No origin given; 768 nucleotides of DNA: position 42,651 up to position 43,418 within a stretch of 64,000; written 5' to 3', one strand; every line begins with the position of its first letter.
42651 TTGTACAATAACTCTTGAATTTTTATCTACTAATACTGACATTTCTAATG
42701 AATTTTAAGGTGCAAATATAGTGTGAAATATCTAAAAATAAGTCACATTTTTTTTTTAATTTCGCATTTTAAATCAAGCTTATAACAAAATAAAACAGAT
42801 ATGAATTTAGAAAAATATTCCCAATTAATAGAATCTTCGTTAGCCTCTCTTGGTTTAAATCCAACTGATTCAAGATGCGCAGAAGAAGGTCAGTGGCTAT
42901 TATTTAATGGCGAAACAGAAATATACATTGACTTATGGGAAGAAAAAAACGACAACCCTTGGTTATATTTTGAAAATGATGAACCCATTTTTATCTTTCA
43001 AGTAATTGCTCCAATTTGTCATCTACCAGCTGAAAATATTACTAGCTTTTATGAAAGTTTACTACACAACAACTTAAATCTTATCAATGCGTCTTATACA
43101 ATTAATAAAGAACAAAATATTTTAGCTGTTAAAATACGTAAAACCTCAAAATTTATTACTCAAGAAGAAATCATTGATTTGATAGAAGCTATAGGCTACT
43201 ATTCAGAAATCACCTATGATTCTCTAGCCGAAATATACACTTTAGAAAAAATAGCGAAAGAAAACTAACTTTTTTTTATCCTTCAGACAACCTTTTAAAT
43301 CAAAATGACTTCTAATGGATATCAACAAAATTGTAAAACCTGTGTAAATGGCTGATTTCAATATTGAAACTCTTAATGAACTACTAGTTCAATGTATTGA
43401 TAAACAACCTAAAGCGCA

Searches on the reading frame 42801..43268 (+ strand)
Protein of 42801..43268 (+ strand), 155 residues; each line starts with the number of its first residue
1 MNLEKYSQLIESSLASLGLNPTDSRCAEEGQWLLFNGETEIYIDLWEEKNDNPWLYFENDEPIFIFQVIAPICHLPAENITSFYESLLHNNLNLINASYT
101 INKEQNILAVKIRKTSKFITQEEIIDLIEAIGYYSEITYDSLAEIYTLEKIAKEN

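Call 4: search_protein_families(library=pfam, proteins=[window:42801-43268:+], max_evalue=0.1)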
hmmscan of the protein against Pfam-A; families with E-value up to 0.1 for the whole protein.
window:42801-43268:+ (155 aa): 1 family
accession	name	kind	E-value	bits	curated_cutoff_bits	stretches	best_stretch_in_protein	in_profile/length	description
PF22550.1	CesT_Tir_1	-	0.002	18.5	27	1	53-108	39-92/131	CesT_Tir_1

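Call 5: search_protein_families(library=ncbifam, proteins=[window:42801-43268:+], max_evalue=0.1)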
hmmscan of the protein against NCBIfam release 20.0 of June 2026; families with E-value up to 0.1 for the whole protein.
window:42801-43268:+ (155 aa): 0 families
